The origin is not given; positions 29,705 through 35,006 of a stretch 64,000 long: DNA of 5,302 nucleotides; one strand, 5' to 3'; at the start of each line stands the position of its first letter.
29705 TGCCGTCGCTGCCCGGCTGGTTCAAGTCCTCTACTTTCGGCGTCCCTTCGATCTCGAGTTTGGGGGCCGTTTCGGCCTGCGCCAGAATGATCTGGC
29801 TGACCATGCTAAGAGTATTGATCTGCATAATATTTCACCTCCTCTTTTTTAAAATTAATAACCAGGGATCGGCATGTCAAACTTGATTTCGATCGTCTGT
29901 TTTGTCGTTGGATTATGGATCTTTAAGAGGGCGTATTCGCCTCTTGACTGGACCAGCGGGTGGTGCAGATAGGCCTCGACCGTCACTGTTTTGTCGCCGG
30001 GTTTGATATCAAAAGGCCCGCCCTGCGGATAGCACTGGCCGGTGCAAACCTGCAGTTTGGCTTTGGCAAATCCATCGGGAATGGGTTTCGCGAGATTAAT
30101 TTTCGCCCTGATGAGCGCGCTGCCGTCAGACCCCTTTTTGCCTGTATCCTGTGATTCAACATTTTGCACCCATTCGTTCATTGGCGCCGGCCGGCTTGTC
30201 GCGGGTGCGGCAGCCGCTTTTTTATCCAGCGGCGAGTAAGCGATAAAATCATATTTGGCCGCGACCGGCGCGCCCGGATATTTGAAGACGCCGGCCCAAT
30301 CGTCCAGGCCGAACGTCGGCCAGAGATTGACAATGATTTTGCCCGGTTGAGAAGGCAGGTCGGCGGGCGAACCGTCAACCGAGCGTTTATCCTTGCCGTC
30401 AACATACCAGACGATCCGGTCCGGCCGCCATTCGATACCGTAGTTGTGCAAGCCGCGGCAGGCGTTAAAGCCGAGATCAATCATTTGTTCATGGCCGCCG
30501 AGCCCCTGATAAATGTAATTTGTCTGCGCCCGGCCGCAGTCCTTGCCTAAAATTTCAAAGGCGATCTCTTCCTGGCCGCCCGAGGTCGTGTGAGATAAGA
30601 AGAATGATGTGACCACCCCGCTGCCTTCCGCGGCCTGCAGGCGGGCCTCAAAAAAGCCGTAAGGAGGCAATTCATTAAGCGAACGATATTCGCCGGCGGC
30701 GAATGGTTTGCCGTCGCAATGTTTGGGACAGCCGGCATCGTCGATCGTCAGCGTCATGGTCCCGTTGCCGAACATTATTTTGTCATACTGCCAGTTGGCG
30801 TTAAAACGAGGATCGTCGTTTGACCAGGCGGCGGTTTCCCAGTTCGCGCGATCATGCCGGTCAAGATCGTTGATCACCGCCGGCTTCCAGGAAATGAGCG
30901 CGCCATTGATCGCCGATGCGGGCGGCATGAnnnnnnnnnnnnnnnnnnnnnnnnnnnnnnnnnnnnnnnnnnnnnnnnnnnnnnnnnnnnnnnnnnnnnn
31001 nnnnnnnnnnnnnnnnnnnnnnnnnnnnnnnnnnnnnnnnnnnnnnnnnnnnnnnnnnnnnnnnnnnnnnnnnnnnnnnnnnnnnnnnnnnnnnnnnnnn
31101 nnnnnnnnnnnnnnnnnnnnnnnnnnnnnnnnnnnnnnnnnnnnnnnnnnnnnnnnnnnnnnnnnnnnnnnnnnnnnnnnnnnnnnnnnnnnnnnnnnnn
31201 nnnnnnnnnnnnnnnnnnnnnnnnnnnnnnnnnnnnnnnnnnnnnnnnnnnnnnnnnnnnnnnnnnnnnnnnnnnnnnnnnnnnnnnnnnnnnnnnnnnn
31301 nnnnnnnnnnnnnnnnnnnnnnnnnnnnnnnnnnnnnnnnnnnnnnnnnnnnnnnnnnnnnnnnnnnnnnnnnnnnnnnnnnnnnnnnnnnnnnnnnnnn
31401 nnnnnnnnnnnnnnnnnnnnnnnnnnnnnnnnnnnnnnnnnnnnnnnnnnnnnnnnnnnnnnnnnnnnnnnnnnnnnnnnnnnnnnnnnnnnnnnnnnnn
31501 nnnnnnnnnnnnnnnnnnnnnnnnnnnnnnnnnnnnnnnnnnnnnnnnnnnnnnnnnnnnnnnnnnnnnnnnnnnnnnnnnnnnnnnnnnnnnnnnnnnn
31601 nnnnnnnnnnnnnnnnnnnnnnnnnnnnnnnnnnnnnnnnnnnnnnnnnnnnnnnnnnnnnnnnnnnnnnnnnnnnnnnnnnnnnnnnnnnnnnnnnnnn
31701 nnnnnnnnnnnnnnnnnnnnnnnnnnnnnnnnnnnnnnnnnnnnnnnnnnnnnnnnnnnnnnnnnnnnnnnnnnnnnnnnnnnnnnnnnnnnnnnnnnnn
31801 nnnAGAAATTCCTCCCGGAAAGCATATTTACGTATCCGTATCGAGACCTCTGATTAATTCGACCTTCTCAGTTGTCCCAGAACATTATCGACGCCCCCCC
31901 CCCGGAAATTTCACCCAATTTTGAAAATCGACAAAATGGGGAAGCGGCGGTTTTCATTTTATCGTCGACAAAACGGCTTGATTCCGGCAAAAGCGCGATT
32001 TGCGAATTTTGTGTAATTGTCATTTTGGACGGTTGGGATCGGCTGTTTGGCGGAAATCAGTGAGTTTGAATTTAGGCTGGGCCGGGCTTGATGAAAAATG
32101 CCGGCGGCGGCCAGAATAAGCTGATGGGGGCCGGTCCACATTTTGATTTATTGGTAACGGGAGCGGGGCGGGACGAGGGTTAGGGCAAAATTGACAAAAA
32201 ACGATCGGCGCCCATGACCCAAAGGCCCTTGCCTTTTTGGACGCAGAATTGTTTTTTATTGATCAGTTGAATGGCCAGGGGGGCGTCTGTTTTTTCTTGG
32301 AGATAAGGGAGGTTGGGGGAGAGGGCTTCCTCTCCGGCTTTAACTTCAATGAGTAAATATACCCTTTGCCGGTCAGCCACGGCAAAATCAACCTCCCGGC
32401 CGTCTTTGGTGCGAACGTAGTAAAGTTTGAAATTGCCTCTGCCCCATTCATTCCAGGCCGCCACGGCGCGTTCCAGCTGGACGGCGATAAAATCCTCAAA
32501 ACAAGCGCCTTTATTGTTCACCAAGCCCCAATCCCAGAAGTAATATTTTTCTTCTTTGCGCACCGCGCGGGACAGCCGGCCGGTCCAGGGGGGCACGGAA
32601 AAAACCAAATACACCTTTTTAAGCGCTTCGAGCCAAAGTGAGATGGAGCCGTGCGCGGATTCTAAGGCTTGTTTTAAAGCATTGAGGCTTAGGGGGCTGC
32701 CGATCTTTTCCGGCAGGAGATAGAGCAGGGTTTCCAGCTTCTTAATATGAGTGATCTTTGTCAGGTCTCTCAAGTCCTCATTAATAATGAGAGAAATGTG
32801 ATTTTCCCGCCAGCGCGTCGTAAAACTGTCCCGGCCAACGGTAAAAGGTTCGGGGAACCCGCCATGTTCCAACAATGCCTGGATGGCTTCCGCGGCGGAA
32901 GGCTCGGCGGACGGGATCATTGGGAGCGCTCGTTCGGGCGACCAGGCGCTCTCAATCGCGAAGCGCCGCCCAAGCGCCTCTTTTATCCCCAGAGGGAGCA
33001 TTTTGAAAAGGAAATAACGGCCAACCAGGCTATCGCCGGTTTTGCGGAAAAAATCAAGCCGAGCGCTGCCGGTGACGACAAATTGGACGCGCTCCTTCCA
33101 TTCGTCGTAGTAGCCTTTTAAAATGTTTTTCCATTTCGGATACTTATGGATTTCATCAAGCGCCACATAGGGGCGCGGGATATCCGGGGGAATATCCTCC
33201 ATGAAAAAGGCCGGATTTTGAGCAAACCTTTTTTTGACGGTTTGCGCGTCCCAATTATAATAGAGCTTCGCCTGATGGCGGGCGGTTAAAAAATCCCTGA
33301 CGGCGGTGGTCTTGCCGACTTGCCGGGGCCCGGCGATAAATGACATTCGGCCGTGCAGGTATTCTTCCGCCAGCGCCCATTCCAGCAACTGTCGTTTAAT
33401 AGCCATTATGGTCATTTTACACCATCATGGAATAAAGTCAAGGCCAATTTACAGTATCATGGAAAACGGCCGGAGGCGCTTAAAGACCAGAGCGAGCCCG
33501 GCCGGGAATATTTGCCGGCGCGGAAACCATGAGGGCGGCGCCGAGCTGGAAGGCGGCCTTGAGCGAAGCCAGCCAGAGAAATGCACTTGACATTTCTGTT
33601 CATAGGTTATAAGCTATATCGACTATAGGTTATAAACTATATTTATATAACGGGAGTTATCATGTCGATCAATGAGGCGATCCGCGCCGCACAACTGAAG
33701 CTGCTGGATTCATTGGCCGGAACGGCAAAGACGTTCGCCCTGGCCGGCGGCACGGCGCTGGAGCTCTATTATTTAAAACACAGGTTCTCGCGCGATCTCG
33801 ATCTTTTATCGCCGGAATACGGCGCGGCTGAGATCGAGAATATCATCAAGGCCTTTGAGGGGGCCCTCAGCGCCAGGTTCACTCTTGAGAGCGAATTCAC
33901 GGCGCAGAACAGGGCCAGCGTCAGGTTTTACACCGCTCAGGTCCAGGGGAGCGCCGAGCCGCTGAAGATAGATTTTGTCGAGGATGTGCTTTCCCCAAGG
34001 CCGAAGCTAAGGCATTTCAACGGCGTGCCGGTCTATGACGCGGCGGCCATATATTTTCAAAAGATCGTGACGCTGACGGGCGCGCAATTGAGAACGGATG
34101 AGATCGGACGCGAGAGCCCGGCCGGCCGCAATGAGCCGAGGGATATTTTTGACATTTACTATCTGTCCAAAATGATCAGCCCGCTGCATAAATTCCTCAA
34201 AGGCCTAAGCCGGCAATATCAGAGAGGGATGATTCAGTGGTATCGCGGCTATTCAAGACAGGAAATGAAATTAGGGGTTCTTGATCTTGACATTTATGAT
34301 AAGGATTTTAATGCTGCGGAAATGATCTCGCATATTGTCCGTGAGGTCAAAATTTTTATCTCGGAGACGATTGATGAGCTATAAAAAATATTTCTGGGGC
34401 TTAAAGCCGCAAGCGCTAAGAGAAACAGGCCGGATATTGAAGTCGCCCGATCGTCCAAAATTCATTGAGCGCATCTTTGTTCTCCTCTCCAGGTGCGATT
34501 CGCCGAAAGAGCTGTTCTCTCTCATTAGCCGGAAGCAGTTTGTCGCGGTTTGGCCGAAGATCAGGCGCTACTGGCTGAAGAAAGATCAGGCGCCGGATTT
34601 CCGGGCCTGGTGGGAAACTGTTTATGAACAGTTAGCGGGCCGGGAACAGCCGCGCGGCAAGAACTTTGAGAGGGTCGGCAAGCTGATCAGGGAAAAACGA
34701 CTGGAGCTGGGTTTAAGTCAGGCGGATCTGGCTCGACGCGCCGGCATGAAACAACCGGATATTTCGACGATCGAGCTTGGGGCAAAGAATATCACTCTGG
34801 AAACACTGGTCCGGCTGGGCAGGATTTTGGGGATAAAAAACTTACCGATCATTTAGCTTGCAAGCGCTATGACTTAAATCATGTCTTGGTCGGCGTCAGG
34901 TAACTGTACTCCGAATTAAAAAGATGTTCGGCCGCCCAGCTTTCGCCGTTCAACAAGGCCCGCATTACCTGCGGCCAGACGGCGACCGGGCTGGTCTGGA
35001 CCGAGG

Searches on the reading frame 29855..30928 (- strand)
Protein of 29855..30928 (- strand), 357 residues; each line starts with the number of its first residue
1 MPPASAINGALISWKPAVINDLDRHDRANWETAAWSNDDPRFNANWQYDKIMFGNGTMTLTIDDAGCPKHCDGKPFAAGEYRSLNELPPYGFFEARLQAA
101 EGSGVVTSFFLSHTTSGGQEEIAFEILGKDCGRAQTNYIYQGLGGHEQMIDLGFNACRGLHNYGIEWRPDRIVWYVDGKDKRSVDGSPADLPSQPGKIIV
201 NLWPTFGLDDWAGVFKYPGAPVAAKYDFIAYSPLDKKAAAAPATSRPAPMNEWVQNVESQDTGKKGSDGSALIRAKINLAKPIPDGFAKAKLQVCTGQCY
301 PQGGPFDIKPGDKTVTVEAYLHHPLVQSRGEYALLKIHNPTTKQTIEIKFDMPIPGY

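Call 9: search_protein_families(library=pfam, proteins=[window:29855-30928:-], max_evalue=0.001)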
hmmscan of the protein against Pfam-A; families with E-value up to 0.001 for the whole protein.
window:29855-30928:- (357 aa): 1 family
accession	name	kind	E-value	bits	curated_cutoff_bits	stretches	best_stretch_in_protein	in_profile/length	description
PF00722.28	Glyco_hydro_16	-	7.1e-33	114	22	1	41-206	4-160/175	Glycosyl hydrolases family 16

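Call 113: search_solved_structures(query=window:29855-30928:-, max_evalue=0.001, show_alignments=1)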
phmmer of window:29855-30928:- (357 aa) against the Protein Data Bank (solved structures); distinct sequences matched with E-value up to 0.001: 36.
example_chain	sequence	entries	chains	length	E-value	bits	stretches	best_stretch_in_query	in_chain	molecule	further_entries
3wvj_A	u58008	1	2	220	4.1e-44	154.4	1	23-233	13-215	Beta-glucanase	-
1byh_A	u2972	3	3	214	7.8e-39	137.1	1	23-232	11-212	HYBRID | 1,3-1,4-BETA-GLUCANASE | 1,3-1,4-BETA-D-GLUCAN 4-GLUCANOHYDROLASE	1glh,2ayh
1mac_A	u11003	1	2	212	1.1e-38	136.6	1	25-232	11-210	1,3-1,4-BETA-D-GLUCAN 4-GLUCANOHYDROLASE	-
1u0a_A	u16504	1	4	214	4.1e-38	134.7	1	23-232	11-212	Beta-glucanase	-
1cpm_A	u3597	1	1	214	8.6e-37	130.3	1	77-232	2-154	CIRCULARLY PERMUTED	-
1cpn_A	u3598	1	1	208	1e-36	130.1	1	77-232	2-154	CIRCULARLY PERMUTED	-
3i4i_A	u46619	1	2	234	3.9e-36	128.2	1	22-234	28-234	1,3-1,4-beta-glucanase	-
1axk_A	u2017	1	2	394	4.1e-36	128.1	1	77-232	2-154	GLUXYN-1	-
3o5s_A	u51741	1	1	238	1.9e-35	125.9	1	25-232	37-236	Beta-glucanase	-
1gbg_A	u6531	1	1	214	3.9e-34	121.6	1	24-232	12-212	(1,3-1,4)-BETA-D-GLUCAN 4 GLUCANOHYDROLASE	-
1ajk_A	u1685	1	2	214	1.9e-32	116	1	103-232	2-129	CIRCULARLY PERMUTED (1-3,1-4)-BETA-D-GLUCAN 4-GLUCANOHYDROLASE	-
1ajo_A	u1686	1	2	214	1e-31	113.6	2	143-232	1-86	CIRCULARLY PERMUTED (1-3,1-4)-BETA-D-GLUCAN 4-GLUCANOHYDROLASE CPA16M-127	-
3d6e_A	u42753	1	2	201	2.2e-30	109.2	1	46-232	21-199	Beta-glucanase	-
5sv8_A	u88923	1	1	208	1e-21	80.7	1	81-226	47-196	probable xyloglucan endotransglucosylase/hydrolase protein 19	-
5dze_A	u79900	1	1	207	9.5e-21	77.5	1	81-226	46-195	endo-glucanase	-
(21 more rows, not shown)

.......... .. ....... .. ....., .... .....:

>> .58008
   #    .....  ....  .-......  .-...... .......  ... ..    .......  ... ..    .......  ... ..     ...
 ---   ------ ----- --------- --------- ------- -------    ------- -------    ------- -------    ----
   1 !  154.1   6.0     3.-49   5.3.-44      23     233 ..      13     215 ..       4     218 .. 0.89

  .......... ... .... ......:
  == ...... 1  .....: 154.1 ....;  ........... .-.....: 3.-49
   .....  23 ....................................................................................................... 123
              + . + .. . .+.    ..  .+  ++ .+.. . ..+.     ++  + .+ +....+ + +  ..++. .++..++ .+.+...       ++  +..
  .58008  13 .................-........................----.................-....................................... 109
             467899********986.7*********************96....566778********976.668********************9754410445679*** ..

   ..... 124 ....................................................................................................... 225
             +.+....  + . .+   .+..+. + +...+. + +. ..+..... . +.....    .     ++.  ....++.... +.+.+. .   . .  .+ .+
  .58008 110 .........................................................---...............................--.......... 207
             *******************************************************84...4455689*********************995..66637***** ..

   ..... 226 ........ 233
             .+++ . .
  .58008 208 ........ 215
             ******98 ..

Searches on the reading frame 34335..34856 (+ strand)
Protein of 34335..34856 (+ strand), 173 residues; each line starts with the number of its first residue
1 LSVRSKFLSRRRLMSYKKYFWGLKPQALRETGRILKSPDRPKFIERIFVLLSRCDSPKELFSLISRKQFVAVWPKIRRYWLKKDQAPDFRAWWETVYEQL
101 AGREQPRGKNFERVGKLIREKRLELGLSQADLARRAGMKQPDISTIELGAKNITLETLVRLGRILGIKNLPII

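Call 74: search_protein_families(library=pfam, proteins=[window:34335-34856:+], max_evalue=0.01)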
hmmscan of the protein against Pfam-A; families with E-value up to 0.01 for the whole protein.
window:34335-34856:+ (173 aa): 5 families
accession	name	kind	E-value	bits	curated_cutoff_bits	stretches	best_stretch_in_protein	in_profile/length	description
PF01381.28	HTH_3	-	1.2e-11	44.9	23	1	118-167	1-50/55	Helix-turn-helix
PF13560.12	HTH_31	-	1.3e-08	35.4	27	1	115-166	3-55/64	Helix-turn-helix domain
PF12844.13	HTH_19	-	9.9e-06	25.8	30.2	1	115-167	1-53/64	Helix-turn-helix domain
PF13744.12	HTH_37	-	0.0003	21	27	1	115-161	20-67/80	Helix-turn-helix domain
PF13443.12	HTH_26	-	0.00042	20.9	22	1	124-167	8-52/63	Cro/C1-type HTH DNA-binding domain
